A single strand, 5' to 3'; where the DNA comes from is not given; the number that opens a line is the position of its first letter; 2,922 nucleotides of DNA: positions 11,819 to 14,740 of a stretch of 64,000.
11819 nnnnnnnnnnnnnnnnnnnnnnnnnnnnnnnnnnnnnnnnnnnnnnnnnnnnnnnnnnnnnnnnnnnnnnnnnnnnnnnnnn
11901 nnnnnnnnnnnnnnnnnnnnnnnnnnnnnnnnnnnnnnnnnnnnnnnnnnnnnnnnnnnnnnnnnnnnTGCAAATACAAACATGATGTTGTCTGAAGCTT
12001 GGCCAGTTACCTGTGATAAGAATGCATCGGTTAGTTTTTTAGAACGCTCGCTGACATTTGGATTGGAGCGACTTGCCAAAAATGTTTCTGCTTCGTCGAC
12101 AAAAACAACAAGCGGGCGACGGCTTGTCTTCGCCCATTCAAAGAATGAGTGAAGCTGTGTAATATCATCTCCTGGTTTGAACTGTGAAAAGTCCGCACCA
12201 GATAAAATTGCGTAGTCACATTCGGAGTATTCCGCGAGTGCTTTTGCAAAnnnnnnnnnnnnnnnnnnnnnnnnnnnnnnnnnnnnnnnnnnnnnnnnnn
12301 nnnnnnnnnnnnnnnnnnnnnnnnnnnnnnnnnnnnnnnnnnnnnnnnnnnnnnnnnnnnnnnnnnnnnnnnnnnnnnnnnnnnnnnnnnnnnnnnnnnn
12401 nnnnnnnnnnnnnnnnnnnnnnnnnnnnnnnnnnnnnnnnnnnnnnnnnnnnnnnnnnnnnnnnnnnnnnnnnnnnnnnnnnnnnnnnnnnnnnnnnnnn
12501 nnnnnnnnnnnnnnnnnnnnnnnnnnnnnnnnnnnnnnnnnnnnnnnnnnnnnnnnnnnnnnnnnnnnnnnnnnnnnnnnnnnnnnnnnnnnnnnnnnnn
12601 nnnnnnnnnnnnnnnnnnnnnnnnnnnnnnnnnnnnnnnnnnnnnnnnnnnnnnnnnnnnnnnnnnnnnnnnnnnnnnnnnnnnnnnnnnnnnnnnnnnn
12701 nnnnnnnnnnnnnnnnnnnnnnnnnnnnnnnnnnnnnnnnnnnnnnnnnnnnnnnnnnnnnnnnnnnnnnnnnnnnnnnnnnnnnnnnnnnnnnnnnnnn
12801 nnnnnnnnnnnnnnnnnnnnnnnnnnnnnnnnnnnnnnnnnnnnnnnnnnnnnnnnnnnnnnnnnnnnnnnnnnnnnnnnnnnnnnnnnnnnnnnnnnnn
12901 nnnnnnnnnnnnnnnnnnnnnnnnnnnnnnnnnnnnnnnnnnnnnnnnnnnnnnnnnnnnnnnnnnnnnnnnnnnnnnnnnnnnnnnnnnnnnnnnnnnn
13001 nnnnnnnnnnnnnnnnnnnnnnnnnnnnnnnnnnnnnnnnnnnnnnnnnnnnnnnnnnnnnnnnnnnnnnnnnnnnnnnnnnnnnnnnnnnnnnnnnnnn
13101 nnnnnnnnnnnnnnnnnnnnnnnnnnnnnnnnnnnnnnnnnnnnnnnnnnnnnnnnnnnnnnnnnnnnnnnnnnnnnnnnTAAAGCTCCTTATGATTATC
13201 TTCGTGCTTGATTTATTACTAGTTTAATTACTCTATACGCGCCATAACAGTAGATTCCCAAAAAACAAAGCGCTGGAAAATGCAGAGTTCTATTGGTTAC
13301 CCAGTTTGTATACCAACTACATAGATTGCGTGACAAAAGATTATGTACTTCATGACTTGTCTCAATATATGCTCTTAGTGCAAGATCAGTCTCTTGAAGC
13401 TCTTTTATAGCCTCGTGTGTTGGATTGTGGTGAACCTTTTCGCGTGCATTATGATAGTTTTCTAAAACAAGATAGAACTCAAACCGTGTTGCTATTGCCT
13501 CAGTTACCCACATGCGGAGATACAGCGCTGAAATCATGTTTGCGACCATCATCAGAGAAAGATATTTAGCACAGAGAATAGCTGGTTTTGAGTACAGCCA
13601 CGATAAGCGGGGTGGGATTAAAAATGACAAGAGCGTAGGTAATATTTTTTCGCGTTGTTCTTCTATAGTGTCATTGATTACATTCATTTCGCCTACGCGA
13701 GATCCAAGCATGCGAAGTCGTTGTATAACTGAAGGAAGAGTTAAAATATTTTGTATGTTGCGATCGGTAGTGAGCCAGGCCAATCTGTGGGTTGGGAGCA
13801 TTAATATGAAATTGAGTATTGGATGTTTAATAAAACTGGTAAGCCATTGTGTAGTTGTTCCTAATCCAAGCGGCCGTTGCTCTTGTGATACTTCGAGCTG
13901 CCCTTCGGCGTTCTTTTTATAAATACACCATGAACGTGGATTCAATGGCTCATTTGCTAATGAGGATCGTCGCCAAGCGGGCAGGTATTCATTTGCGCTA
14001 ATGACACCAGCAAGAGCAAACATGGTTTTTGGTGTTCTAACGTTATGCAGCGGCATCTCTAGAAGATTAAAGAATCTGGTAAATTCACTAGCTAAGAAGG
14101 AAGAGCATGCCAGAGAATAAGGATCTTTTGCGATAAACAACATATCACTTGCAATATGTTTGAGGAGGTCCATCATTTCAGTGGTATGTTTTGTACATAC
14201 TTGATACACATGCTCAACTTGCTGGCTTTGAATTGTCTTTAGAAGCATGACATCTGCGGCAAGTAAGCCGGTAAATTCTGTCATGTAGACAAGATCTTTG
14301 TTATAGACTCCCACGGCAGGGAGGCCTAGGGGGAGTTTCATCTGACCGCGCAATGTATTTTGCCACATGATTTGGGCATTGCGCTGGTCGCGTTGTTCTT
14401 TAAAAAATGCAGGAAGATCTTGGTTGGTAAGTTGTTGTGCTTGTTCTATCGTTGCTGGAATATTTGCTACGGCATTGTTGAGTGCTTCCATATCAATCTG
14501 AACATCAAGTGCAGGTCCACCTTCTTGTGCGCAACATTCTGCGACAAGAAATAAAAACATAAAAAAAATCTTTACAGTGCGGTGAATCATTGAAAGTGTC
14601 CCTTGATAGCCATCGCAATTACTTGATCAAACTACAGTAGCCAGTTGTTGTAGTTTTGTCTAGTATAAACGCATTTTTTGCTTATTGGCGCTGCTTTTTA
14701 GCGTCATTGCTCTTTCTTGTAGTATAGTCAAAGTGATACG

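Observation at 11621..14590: ATAD3-like membrane AAA+ ATPase in a two-gene operon with an orphan envelope protein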

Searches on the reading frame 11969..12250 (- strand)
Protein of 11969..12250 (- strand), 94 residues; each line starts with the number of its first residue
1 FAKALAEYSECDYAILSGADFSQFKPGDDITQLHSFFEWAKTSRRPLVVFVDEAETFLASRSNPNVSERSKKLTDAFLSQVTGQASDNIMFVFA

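Call 25: find_related_loci(query=A2, collection=genome_contigs, flank=8000)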
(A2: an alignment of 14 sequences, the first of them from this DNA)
Query A2 (94 aa) in genome_contigs; peptide patterns used: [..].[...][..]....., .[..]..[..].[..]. (x = any residue, [..] = any of these).
106 stretches matched a pattern; 19 encode a relative of the query (tblastn E <= 1e-3); 19 distinct loci.
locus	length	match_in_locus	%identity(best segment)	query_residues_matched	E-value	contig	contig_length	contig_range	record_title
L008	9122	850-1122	55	1-94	4e-30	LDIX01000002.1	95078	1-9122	MAG: candidate division TM6 bacterium UASB340 scaffold2, whole genome shotgun sequence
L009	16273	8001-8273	55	1-94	7e-30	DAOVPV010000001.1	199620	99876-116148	MAG TPA_asm: bacterium isolate CSMAG_1558 CSMAG_1558_k141_807756_length_199620_cov_41.3980, whole genome shotgun sequenc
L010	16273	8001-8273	53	1-94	2e-28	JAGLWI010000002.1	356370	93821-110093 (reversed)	MAG: Candidatus Babeliales bacterium isolate RS_12_2 ZL285.bin.2.fa_2, whole genome shotgun sequence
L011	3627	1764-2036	54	1-94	6e-28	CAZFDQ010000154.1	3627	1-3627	MAG TPA_asm: uncultured Pseudomonadota bacterium isolate SRP067234_co1_40 genome assembly, contig: k99_818971, whole gen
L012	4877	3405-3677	53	1-94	4e-27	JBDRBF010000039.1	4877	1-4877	MAG: bacterium isolate MEGAHIT-group-1.1042 k141_4820733, whole genome shotgun sequence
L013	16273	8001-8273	50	1-94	5e-27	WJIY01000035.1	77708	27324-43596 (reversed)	MAG: Candidatus Dependentiae bacterium isolate Bin_496 k141_2703102, whole genome shotgun sequence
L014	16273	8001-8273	50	1-94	1e-26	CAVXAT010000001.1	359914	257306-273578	MAG: uncultured bacterium isolate MFD01231.bin.2.11 genome assembly, contig: contig_15071, whole genome shotgun sequence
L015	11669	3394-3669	52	1-94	3e-26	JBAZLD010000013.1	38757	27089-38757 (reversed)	MAG: Candidatus Babeliales bacterium isolate SO_2017_LW4_16 scaffold_2427_c1_LW137-91_2017, whole genome shotgun sequenc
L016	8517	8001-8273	49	1-94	3e-25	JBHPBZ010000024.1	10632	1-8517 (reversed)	Candidatus Dependentiae bacterium isolate SAG AM-311-G20 NODE_24_length_10632_cov_32.236740, whole genome shotgun sequen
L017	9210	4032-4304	49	1-94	8e-25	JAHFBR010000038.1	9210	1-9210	MAG: bacterium isolate nzgw202 NODE_8543_length_9211_cov_3.222222, whole genome shotgun sequence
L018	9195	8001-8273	51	1-94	1e-24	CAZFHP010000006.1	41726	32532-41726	MAG TPA_asm: uncultured Pseudomonadota bacterium isolate SRP077602_co7_600 genome assembly, contig: NODE_4261_length_417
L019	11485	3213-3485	48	1-94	1e-24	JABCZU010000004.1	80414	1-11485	MAG: Candidatus Dependentiae bacterium isolate BWOrgControl_Nextera66_MAG2 3300020618.a:Ga0206858_1008, whole genome sho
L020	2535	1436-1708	50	1-94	3e-24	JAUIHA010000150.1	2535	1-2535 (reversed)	MAG: bacterium isolate Co_bin.190 NODE_248242_length_2535_cov_0.650332, whole genome shotgun sequence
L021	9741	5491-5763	50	1-94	6e-24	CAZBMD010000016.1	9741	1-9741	MAG TPA_asm: uncultured Pseudomonadota bacterium isolate SRP286056_co2_83 genome assembly, contig: NODE_11786_length_974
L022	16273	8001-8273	46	1-94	9e-24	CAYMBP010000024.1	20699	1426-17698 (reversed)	MAG TPA_asm: uncultured Pseudomonadota bacterium isolate SRP342821_co1_8 genome assembly, contig: NODE_1834_length_20699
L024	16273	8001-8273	44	1-94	8e-22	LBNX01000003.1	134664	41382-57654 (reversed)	MAG: candidate division TM6 bacterium GW2011_GWF2_28_16 SZ59_C0003, whole genome shotgun sequence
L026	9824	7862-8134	55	1-94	2e-29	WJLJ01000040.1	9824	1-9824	MAG: Candidatus Dependentiae bacterium isolate Bin_169 k141_1964058, whole genome shotgun sequence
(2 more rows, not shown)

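Call 44: search_protein_families(library=pfam, proteins=[L009:5521-6975:+, L022:5899-7095:+, L008:553-1515:+], max_evalue=0.01)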
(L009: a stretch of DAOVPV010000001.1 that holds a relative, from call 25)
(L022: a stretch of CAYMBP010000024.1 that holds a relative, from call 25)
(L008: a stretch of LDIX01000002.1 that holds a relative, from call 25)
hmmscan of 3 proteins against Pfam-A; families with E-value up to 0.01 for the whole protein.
L009:5521-6975:+ (484 aa): 11 families
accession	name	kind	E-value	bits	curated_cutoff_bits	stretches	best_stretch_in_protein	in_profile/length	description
PF07992.20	Pyr_redox_2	-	1e-43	150.3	26.1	1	44-330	2-291/291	Pyridine nucleotide-disulphide oxidoreductase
PF00085.26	Thioredoxin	-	5.7e-26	91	23.5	1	383-480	4-102/103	Thioredoxin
PF13738.12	Pyr_redox_3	-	6e-17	62.3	30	2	116-313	100-305/305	Pyridine nucleotide-disulphide oxidoreductase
PF00070.33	Pyr_redox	-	3.6e-13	50.3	22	1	184-255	2-79/82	Pyridine nucleotide-disulphide oxidoreductase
PF13098.12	Thioredoxin_2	-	8.5e-08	32.9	27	1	399-478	7-103/104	Thioredoxin-like domain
PF00890.30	FAD_binding_2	-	3.8e-07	30.1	20.4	1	45-94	2-52/414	FAD binding domain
PF01266.30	DAO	-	8.4e-06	26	27.9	1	45-84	2-43/353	FAD dependent oxidoreductase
PF01494.25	FAD_binding_3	-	2.9e-05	23.9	22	1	43-72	2-31/349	FAD binding domain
PF13450.12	NAD_binding_8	-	4.4e-05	24.1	21.9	1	47-83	1-38/68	NAD(P)-binding Rossmann-like domain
PF01946.23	Thi4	-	6.6e-05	22.7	26.2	1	44-73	19-49/235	Thi4 family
PF12831.13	FAD_oxidored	-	0.0033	17.2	27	0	45-84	2-42/416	FAD dependent oxidoreductase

L022:5899-7095:+ (398 aa): 0 families

L008:553-1515:+ (320 aa): 6 families
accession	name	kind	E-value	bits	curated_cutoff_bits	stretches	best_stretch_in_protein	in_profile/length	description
PF00004.35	AAA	-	1.3e-25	90.8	21.2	1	88-213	2-131/131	ATPase family associated with various cellular activities (AAA)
PF20720.3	nSTAND3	-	0.00026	21.2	27.2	1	87-191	20-110/155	Novel STAND NTPase 3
PF13191.12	AAA_16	-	0.00037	21.5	32.6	0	85-123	25-63/167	AAA ATPase domain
PF17862.7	AAA_lid_3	-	0.00049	20.1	27.2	1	260-291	4-35/45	AAA+ lid domain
PF07728.20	AAA_5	-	0.00076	19.9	22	0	88-204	3-138/139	AAA domain (dynein-related subfamily)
PF13401.12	AAA_22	-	0.0085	16.8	27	0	88-108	9-29/130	AAA domain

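Call 86: find_related_loci(query=A2, collection=viral_contigs, flank=5000)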
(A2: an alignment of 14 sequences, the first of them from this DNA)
Query A2 (94 aa) in viral_contigs; peptide patterns used: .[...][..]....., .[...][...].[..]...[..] (x = any residue, [..] = any of these).
183 stretches matched a pattern; 2 encode a relative of the query (tblastn E <= 1e-3); 2 distinct loci.
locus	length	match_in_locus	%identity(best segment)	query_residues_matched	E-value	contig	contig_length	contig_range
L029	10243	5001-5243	27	9-83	6e-8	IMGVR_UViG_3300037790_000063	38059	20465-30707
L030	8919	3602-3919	24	1-94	4e-6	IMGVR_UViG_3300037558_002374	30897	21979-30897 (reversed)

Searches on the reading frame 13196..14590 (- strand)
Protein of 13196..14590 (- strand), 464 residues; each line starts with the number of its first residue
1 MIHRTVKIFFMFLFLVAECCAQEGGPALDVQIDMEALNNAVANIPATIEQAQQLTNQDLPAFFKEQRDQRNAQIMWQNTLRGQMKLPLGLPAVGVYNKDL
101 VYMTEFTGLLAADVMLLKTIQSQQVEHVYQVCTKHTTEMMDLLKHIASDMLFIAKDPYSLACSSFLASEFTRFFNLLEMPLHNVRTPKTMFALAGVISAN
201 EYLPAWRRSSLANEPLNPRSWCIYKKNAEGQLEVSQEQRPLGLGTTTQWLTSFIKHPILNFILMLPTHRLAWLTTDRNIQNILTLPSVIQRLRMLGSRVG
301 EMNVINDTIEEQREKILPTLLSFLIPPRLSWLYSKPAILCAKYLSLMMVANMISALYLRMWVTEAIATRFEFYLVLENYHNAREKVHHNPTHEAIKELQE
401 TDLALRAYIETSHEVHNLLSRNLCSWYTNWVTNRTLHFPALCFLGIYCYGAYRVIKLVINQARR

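Call 3: search_protein_families(library=pfam, proteins=[window:13196-14590:-], max_evalue=1)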
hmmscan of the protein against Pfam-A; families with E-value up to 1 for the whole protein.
window:13196-14590:- (464 aa): 3 families
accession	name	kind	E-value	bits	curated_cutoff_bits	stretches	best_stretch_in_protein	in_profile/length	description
PF04937.20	DUF659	-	0.017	15.3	34.7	1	115-170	81-136/152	Protein of unknown function (DUF 659)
PF24818.1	PH_TRF2_HOY1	-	0.056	13.8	24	1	6-79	24-95/119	TRF2/HOY1 PH-like domain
PF08020.16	DUF1706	-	0.17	12.3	24.2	0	379-438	90-148/166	Protein of unknown function (DUF1706)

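Call 4: search_protein_families(library=ncbifam, proteins=[window:13196-14590:-], max_evalue=1)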
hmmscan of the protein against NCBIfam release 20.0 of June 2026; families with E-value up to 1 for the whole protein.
window:13196-14590:- (464 aa): 0 families

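Call 19: find_homologous_proteins(query=A1, max_evalue=0.001)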
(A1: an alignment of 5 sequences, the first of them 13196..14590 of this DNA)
Query A1 (5 sequences) (464 aa, profile of the alignment): 2 proteins with E <= 0.001 among 7989 candidates.
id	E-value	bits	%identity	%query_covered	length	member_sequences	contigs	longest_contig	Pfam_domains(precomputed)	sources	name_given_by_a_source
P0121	6.3e-184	630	24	13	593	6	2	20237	-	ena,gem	-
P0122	1.5e-121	425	100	100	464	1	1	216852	-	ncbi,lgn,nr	ncbi:hypothetical protein JW872_02265 [Candidatus Babeliales bacterium]|nr:hypothetical protein [Can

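Call 51: predict_structure(alignment_id=A4)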
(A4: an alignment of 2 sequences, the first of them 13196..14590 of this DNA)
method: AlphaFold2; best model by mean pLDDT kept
length: 464 residues; sequences in the alignment: 2
mean_pLDDT: 34.6   pTM: 0.25
mean pLDDT of the five models: 34.6, 33.8, 32.8, 30.8, 30.5
residues with pLDDT >= 90: 0; 70-90: 7; 50-70: 21; < 50: 436
segments of 3 or more residues with pLDDT < 50: 1-377, 408-464
pLDDT, mean of each block of 10 residues (from residue 1): 30 33 31 36 35 35 34 32 30 29 29 32 33 37 41 36 36 31 26 26 28 30 34 35 29 26 27 29 29 30 32 33 33 32 37 37 39 50 65 70 52 37 31 31 32 33 28
secondary structure, 60 per line:
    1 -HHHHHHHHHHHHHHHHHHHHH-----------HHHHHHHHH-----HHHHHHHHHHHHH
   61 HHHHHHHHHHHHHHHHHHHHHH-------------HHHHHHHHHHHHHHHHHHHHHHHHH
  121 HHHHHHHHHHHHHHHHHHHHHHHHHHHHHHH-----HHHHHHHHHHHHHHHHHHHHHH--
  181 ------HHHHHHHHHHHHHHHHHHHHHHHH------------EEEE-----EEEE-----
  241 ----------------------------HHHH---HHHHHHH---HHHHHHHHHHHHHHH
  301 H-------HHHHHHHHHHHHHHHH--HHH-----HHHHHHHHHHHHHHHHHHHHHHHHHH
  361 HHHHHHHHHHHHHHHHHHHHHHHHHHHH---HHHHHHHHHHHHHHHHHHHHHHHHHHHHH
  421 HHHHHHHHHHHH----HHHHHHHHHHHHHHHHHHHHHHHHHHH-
elements in order: H2-22 H34-42 H48-82 H96-151 H157-178 H187-210 E223-226 E232-235 H269-272 H276-282 H286-301 H309-324 H335-388 H392-432 H437-463

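Call 77: search_protein_families(library=padloc, proteins=[window:13196-14590:-], max_evalue=0.01)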
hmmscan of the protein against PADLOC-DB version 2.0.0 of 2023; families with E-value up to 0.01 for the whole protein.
window:13196-14590:- (464 aa): 0 families

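Call 78: search_solved_structures(query=window:13196-14590:-, max_evalue=1)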
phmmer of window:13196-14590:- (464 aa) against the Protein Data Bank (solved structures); distinct sequences matched with E-value up to 1: 0.

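Call 79: search_protein_families(library=pfam, alignment_id=A3, max_evalue=0.1)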
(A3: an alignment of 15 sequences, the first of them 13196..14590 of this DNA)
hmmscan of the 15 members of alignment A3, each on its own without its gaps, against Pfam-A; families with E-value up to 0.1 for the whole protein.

A. member 1, window:13196-14590:- (464 aa): 2 families
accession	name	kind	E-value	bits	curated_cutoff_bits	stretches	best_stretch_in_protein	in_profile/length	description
PF04937.20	DUF659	-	0.017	15.3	34.7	0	115-170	81-136/152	Protein of unknown function (DUF 659)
PF24818.1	PH_TRF2_HOY1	-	0.056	13.8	24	0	6-79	24-95/119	TRF2/HOY1 PH-like domain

B. families by the number of members that match (of 15 scanned): 6 families
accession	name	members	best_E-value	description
PF19903.4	DUF6376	1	0.0089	Family of unknown function (DUF6376)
PF04937.20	DUF659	1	0.017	Protein of unknown function (DUF 659)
PF05478.16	Prominin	1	0.03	Prominin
PF24818.1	PH_TRF2_HOY1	1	0.056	TRF2/HOY1 PH-like domain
PF02096.25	60KD_IMP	1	0.058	60Kd inner membrane protein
PF06103.16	DUF948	1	0.1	Bacterial protein of unknown function (DUF948)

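Call 80: search_solved_structures(query=A3, max_evalue=1)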
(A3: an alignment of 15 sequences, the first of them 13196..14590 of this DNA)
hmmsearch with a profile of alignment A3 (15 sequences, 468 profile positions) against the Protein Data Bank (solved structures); distinct sequences matched with E-value up to 1: 0.
